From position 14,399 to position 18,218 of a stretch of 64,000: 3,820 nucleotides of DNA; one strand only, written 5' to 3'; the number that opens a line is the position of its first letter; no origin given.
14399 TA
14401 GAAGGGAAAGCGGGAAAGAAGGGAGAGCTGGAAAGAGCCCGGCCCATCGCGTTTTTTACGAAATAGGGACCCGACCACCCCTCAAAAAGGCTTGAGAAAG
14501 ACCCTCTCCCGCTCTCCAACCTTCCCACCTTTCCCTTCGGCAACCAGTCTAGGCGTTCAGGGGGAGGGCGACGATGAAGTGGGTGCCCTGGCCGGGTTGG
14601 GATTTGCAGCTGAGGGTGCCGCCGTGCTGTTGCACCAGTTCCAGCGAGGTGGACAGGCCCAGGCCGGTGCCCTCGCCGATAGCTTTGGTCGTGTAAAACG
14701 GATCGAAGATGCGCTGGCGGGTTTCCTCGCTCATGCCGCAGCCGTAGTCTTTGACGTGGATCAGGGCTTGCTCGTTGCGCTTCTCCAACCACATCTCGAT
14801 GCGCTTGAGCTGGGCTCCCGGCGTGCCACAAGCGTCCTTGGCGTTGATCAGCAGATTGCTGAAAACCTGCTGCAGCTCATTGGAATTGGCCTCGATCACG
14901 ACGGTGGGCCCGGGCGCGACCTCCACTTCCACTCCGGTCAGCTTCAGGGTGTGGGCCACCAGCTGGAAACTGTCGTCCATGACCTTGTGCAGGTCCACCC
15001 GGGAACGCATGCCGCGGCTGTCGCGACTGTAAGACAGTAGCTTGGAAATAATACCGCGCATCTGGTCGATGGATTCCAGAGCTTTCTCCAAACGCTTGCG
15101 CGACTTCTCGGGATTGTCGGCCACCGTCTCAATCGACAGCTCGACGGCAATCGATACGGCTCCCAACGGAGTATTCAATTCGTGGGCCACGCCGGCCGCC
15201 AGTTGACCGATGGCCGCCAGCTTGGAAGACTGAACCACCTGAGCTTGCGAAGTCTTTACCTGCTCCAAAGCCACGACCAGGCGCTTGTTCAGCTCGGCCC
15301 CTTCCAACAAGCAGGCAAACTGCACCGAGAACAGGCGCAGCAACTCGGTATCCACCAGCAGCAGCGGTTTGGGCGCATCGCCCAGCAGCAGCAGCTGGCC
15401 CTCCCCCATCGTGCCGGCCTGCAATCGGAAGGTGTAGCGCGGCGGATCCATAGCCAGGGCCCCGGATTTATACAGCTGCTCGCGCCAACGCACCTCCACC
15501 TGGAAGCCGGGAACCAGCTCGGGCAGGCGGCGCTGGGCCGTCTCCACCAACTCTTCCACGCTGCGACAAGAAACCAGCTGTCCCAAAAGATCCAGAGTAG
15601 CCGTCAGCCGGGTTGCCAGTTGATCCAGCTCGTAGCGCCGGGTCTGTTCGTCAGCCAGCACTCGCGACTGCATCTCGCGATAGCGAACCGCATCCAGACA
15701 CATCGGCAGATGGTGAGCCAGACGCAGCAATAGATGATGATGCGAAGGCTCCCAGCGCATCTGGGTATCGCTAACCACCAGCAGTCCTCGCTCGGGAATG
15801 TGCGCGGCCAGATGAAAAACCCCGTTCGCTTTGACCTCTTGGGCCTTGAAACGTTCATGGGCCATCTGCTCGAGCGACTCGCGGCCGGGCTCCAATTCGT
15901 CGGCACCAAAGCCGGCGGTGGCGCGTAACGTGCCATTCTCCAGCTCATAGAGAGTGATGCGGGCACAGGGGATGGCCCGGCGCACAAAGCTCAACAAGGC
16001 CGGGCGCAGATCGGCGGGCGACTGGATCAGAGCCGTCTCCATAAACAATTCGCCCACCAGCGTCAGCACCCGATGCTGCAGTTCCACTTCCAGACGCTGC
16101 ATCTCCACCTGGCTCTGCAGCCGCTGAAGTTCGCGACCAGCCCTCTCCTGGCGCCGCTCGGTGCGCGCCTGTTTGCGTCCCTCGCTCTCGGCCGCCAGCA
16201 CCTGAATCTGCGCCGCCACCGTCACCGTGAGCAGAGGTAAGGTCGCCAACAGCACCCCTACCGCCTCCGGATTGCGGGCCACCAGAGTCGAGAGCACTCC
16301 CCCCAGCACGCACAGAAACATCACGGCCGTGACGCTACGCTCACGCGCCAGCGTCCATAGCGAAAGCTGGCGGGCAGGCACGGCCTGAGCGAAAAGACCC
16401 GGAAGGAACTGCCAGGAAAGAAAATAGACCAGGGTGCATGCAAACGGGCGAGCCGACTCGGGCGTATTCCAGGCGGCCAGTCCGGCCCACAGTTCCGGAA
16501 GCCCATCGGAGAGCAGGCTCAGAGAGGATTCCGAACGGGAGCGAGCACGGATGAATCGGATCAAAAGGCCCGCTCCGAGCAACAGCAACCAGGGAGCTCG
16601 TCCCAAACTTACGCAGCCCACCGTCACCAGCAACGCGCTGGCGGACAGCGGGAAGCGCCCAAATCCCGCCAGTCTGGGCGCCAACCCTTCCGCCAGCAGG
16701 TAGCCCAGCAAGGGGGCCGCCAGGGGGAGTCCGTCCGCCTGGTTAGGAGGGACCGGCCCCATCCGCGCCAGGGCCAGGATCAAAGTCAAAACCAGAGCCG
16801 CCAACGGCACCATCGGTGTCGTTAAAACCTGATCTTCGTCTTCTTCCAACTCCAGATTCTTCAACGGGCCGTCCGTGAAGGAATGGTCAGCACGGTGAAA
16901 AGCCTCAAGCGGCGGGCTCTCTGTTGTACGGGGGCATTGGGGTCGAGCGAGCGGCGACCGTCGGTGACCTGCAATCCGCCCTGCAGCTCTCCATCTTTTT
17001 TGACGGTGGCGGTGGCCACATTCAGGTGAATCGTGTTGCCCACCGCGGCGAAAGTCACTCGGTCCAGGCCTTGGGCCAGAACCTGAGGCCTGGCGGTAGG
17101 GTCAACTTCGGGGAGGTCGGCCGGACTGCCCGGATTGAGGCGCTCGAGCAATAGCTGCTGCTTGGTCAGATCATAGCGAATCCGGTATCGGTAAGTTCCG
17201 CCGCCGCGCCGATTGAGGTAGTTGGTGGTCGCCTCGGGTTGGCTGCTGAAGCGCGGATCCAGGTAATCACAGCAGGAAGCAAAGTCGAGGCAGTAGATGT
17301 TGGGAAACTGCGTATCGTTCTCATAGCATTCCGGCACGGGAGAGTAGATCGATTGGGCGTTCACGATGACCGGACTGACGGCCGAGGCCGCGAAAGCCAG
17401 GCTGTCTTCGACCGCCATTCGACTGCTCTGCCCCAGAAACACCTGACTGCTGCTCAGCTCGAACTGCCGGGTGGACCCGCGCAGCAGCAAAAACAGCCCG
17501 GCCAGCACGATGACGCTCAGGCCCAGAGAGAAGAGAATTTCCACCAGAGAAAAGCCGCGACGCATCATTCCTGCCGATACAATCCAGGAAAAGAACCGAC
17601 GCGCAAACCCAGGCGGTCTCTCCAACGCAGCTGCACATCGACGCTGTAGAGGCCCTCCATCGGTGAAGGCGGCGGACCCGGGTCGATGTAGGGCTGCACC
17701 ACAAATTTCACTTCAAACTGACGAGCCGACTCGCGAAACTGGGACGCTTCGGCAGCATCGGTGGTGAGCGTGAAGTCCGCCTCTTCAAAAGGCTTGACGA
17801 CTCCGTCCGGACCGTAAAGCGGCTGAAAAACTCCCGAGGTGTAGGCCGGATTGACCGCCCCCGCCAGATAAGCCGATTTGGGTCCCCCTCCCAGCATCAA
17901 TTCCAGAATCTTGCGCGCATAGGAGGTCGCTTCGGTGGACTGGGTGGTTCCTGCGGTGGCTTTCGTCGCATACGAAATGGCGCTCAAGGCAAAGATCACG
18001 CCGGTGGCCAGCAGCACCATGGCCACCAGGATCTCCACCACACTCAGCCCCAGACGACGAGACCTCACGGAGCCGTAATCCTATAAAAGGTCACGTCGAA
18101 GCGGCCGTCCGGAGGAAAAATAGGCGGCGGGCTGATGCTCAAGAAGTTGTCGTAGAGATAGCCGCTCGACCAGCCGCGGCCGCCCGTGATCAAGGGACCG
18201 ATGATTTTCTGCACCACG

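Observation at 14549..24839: Two-component-wired, ATPase-less type IV filament / T2SS-like operon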

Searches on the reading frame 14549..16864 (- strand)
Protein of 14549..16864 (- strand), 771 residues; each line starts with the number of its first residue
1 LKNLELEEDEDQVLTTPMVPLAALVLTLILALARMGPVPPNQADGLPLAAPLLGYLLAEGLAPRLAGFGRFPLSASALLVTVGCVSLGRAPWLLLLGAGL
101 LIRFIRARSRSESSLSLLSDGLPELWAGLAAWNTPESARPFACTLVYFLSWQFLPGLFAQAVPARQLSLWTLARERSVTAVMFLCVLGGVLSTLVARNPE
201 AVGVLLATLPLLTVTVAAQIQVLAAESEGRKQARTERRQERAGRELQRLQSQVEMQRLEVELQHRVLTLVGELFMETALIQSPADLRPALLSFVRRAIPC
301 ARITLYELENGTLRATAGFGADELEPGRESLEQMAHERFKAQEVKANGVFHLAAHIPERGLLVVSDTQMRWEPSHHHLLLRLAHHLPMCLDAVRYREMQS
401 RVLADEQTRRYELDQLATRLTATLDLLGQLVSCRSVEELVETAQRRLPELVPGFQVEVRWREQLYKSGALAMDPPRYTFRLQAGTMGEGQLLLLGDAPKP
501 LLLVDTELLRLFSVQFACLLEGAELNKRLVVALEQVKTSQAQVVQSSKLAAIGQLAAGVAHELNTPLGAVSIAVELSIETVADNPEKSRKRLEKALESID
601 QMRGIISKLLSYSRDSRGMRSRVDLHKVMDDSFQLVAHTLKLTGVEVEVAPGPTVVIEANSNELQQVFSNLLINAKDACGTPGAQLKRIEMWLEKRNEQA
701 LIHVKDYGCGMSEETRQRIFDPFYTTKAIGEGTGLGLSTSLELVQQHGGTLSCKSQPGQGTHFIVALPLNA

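Call 4: search_protein_families(library=pfam, proteins=[window:14549-16864:-], max_evalue=0.01)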
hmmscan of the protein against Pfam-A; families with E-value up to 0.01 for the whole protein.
window:14549-16864:- (771 aa): 3 families
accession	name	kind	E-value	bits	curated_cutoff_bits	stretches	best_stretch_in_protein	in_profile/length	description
PF02518.31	HATPase_c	-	2e-24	86.6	26.4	1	661-770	3-110/111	Histidine kinase-, DNA gyrase B-, and HSP90-like ATPase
PF00512.31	HisKA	-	1.6e-13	50.9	26.9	1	553-615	3-63/66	His Kinase A (phospho-acceptor) domain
PF14501.12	HATPase_c_5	-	2.3e-05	24.7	22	1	663-756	5-91/102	GHKL domain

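Call 5: search_protein_families(library=ncbifam, proteins=[window:14549-16864:-], max_evalue=0.01)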
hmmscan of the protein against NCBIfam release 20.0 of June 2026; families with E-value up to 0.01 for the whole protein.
window:14549-16864:- (771 aa): 78 families (the best 25 are shown)
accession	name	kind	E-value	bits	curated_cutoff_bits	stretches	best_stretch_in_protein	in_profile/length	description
NF008468.0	PRK11360.1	equivalog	3.1e-52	177.8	646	1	536-770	380-609/616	two-component system sensor histidine kinase AtoS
NF052574.1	HisKinEspCMyxo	equivalog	2.1e-47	161.8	1200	1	537-768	402-636/785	serine histidine kinase EspC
NF010411.0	PRK13837.1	equivalog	8.5e-47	159.7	647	1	497-770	399-676/828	two-component system VirA-like sensor kinase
NF038348.1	T2SS_HK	subfamily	8.7e-44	149.9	450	2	593-769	402-573/574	histidine kinase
NF007688.0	PRK10364.1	equivalog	6e-41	140.7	479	1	537-770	225-452/460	two-component system sensor histidine kinase ZraS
NF052573.1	HisKinEspAMyxo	equivalog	2e-35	122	1400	1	536-767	368-609/755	serine histidine kinase EspA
NF046026.1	HisKinCckACaul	equivalog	2e-35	122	1000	1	534-770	284-533/678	cell cycle histidine kinase CckA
NF046020.1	HisKinCckABruc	equivalog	2.5e-35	121.6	1000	1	533-768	461-706/868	cell cycle histidine kinase CckA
NF047466.1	hybrid_RR_LvrB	exception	3.9e-33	115.1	500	1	539-769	139-376/377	hybrid histidine kinase/response regulator LvrB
NF046044.1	PnpS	equivalog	2.4e-32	112.4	400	1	555-768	173-390/390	two-component system histidine kinase PnpS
NF047794.1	HisKinPtgB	equivalog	6e-31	107.4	1000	1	534-756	424-642/656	two-component system sensor histidine kinase PgtB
NF047497.1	HK_LIC_12097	equivalog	3.7e-30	104.9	500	1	537-769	135-366/367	LIC_12097 family sensor histidine kinase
TIGR02916.1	PEP_his_kin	equivalog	5.5e-30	104.5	300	1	530-768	454-679/679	XrtA/PEP-CTERM system histidine kinase PrsK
NF040691.1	MtrAB_MtrB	equivalog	7.2e-29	101.2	450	1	532-771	249-494/507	MtrAB system histidine kinase MtrB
NF010076.0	PRK13557.1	subfamily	8.2e-28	97.1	631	1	540-769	151-394/540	histidine kinase famiy protein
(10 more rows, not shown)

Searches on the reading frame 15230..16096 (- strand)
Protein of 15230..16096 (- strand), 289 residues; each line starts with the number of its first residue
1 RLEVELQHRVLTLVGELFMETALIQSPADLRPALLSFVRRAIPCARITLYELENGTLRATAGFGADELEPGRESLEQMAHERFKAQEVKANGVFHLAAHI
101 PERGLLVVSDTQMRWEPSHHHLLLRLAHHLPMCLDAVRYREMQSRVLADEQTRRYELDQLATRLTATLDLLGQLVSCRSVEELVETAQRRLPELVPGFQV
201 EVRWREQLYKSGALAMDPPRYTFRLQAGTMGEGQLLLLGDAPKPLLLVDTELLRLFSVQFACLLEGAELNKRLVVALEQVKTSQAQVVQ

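Call 52: search_solved_structures(query=A4, max_evalue=10)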
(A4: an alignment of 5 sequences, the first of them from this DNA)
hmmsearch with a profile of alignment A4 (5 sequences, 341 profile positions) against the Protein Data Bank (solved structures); distinct sequences matched with E-value up to 10: 20.
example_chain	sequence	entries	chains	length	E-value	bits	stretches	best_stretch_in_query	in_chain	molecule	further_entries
4mcw_A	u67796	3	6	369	3.6e-09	39.4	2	268-332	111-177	Metal dependent phosphohydrolase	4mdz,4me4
5dfx_A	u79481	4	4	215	0.0015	20.9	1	267-327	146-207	Histidine kinase | Sensory transduction histidine kinase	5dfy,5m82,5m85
3o5y_A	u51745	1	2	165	0.0052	19.1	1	26-158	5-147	Sensor protein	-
4bwi_A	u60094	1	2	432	0.0057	19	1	271-327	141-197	PHYTOCHROME-LIKE PROTEIN CPH2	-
6bhn_A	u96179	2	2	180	0.006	18.9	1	268-323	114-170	Methyl-accepting chemotaxis sensory transducer with phytochrome sensor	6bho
6oap_A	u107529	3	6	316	0.0089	18.4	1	267-329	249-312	Dual sensor histidine kinase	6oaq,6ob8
2zmf_A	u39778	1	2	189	0.017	17.5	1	268-327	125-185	cAMP and cAMP-inhibited cGMP 3',5'-cyclic phosphodiesterase 10A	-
3w2z_A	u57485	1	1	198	0.018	17.3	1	267-330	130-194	Methyl-accepting chemotaxis protein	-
3ci6_A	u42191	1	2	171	0.026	16.8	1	268-318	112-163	Phosphoenolpyruvate-protein phosphotransferase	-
5zoh_A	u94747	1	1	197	0.037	16.3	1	267-330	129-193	Methyl-accepting chemotaxis protein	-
6p58_A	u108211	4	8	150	0.041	16.2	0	29-91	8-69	Methyl-accepting chemotaxis protein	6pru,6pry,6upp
7dww_B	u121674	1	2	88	0.078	15.3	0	293-317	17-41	msDPBB_sym2 protein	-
3hcy_A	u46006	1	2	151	0.13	14.6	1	247-317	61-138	Putative two-component sensor histidine kinase protein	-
8w26_A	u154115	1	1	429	0.14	14.4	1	267-331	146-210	histidine kinase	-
3cit_A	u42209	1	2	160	0.41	12.9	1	263-326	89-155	Sensor histidine kinase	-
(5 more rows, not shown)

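Call 53: search_protein_families(library=pfam, alignment_id=A4, max_evalue=1)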
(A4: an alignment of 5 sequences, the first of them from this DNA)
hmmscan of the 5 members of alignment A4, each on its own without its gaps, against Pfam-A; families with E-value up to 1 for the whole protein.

A. member 1, seq(289 aa): 2 families
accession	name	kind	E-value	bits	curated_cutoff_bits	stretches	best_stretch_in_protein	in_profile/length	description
PF25296.1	Decapeptide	-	0.037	14.4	45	1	58-92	8-41/74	Decapeptide repeat region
PF13492.12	GAF_3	-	0.055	14.3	27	1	28-108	3-86/129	GAF domain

B. families by the number of members that match (of 5 scanned): 6 families
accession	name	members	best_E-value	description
PF01590.32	GAF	4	2.3e-14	GAF domain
PF13492.12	GAF_3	4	6e-10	GAF domain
PF13185.12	GAF_2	3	7.3e-14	GAF domain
PF11152.14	CCB2_CCB4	1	0.013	Cofactor assembly of complex C subunit B, CCB2/CCB4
PF25296.1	Decapeptide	1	0.037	Decapeptide repeat region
PF03472.21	Autoind_bind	1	0.075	Autoinducer binding domain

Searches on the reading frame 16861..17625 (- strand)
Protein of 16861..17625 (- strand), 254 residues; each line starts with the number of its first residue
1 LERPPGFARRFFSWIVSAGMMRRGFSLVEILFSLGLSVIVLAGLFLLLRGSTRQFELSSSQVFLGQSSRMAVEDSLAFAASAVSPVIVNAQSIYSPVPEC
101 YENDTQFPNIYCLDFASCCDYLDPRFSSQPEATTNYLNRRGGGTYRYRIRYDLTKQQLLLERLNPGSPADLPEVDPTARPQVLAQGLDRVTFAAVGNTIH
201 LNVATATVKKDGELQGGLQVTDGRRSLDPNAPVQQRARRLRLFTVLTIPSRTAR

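Call 4: search_protein_families(library=pfam, proteins=[window:16861-17625:-], max_evalue=0.01)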
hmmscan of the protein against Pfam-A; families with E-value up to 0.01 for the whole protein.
window:16861-17625:- (254 aa): 1 family
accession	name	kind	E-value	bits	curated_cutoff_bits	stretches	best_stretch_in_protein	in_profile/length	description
PF07963.17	N_methyl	-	0.0009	19.2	21.2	1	21-45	3-27/27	Prokaryotic N-terminal methylation motif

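Call 5: search_protein_families(library=ncbifam, proteins=[window:16861-17625:-], max_evalue=0.01)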
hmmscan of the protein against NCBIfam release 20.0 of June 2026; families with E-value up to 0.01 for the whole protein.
window:16861-17625:- (254 aa): 0 families

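Call 65: search_solved_structures(query=A7, max_evalue=10)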
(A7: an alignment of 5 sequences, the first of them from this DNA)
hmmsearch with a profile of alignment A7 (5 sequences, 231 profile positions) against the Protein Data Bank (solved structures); distinct sequences matched with E-value up to 10: 22.
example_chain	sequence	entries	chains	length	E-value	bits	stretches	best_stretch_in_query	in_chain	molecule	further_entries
4iq2_A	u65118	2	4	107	0.0093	18.8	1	35-74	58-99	Peptidyl-prolyl cis-trans isomerase FKBP1B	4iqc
5g23_A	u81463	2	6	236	0.018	17.9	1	1-78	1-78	TYPE-IV LIKE PILIN TTHA1219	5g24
6x34_A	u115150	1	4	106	0.029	17.2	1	35-74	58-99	Peptidyl-prolyl cis-trans isomerase FKBP1B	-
1c9h_A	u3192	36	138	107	0.03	17.2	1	35-74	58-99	FKBP12.6 | Peptidyl-prolyl cis-trans isomerase FKBP1B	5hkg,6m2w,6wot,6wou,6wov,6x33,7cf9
4c02_B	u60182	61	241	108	0.031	17.1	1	35-74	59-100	PEPTIDYL-PROLYL CIS-TRANS ISOMERASE FKBP1B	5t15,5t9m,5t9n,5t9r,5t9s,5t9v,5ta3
6w1n_A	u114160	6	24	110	0.033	17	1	35-74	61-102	Peptidyl-prolyl cis-trans isomerase FKBP1B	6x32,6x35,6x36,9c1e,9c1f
9ol4_B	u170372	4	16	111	0.034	17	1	35-74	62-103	Peptidyl-prolyl cis-trans isomerase FKBP1B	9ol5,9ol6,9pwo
9kdf_F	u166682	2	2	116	0.038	16.8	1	35-74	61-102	Peptidyl-prolyl cis-trans isomerase FKBP1B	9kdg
5l1d_B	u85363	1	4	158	0.12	15.2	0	35-74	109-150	Peptidyl-prolyl cis-trans isomerase FKBP1B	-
7vml_G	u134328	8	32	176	0.17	14.7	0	35-74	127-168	Peptidyl-prolyl cis-trans isomerase FKBP1B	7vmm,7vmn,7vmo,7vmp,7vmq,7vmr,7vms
8uhf_A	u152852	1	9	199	0.2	14.5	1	6-57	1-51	Toxin co-regulated pilin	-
4n19_A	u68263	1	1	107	0.23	14.3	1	33-73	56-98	Peptidyl-prolyl cis-trans isomerase FKBP1A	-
9iuf_A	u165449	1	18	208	0.28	14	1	6-57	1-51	CFA/III pilin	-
4ipx_A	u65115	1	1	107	0.41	13.5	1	33-72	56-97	Peptidyl-prolyl cis-trans isomerase FKBP1A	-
1fkk_A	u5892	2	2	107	0.73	12.6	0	33-74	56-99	FK506 BINDING PROTEIN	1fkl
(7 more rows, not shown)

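Call 66: search_protein_families(library=pfam, proteins=[window:16864-17568:-], max_evalue=10)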
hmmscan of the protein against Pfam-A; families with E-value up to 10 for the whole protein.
seq(235 aa): 1 family
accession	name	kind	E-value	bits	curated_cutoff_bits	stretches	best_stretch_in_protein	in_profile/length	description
PF07963.17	N_methyl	-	0.00093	19.1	21.2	1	2-26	3-27/27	Prokaryotic N-terminal methylation motif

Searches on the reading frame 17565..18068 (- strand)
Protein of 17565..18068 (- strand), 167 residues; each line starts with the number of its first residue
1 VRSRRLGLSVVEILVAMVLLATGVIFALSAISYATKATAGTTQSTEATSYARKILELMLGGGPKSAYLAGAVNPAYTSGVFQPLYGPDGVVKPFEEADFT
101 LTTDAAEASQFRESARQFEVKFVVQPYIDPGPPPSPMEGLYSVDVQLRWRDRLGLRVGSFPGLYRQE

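Call 4: search_protein_families(library=pfam, proteins=[window:17565-18068:-], max_evalue=0.01)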
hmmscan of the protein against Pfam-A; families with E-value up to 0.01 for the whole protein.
window:17565-18068:- (167 aa): 0 families

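Call 5: search_protein_families(library=ncbifam, proteins=[window:17565-18068:-], max_evalue=0.01)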
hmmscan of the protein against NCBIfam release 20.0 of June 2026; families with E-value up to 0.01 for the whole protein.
window:17565-18068:- (167 aa): 3 families
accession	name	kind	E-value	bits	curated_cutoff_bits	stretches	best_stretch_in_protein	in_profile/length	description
TIGR02523.1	type_IV_pilV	equivalog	5.2e-07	30.2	52.2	1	6-59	2-55/139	type IV pilus modification protein PilV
NF047828.1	T3SSXpsI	equivalog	2.2e-05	24.5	150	1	7-58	3-54/132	type II secretion system protein XpsI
NF041013.1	T4P_ComGE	equivalog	0.0093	16.1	49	0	7-53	5-51/83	competence type IV pilus minor pilin ComGE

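Call 64: search_solved_structures(query=A6, max_evalue=10)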
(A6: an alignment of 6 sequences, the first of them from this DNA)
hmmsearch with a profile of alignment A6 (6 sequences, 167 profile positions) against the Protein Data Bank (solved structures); distinct sequences matched with E-value up to 10: 13.
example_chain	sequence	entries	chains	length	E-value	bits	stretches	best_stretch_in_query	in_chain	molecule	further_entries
6haw_B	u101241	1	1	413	0.14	15.3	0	56-102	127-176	Cytochrome b-c1 complex subunit 2, mitochondrial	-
6xvf_B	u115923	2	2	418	0.15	15.2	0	56-102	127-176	Cytochrome b-c1 complex subunit 2, mitochondrial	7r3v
6zfs_B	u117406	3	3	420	0.15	15.2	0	56-102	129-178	Cytochrome b-c1 complex subunit 2, mitochondrial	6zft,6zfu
1qcr_B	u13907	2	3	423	0.16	15.1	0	56-102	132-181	UBIQUINOL CYTOCHROME C OXIDOREDUCTASE | Cytochrome b-c1 complex subunit 2, mitochondrial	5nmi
9w2x_B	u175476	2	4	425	0.16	15.1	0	56-102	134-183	Cytochrome b-c1 complex subunit 2, mitochondrial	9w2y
1be3_B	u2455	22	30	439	0.18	14.9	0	56-102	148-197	CYTOCHROME BC1 COMPLEX | UBIQUINOL-CYTOCHROME C REDUCTASE COMPLEX CORE PROTEIN 2 | Ubiquinol-cytochrome C reductase complex core protein 2, mitochondrial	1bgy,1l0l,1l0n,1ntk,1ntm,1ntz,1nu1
1sqb_B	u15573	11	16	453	0.2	14.8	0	56-102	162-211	Ubiquinol-cytochrome C reductase complex core protein 2, mitochondrial | Ubiquinol-cytochrome-c reductase complex core protein 2, mitochondrial precursor | CYTO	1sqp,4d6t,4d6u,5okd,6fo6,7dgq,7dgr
8p65_B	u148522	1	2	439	0.22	14.7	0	56-102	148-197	Cytochrome b-c1 complex subunit 2, mitochondrial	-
4d6t_O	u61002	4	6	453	0.24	14.5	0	56-102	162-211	CYTOCHROME B-C1 COMPLEX SUBUNIT 2, MITOCHONDRIAL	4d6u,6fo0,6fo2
1x4o_A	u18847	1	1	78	0.47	13.6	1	45-88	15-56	Splicing factor 4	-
2nda_A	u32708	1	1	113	0.88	12.7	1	15-90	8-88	Mid-cell-anchored protein Z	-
6eys_B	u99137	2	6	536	2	11.5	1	76-160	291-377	PvdP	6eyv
6rrp_A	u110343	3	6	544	2.1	11.5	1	76-160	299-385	PvdP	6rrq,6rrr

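Call 66: search_protein_families(library=pfam, proteins=[window:17568-18068:-], max_evalue=10)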
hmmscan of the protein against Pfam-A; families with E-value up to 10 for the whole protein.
seq(167 aa): 3 families
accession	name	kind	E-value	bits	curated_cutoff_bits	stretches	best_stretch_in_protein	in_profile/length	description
PF07963.17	N_methyl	-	0.022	14.8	21.2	1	2-27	1-26/27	Prokaryotic N-terminal methylation motif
PF11773.13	ComGE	-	0.096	13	25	1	11-51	3-43/82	Competence system putative prepilin ComGE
PF22812.1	CR_prot_dom_plant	-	4.6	8.2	34.1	0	5-35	35-64/71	Plant cysteine-rich protein domain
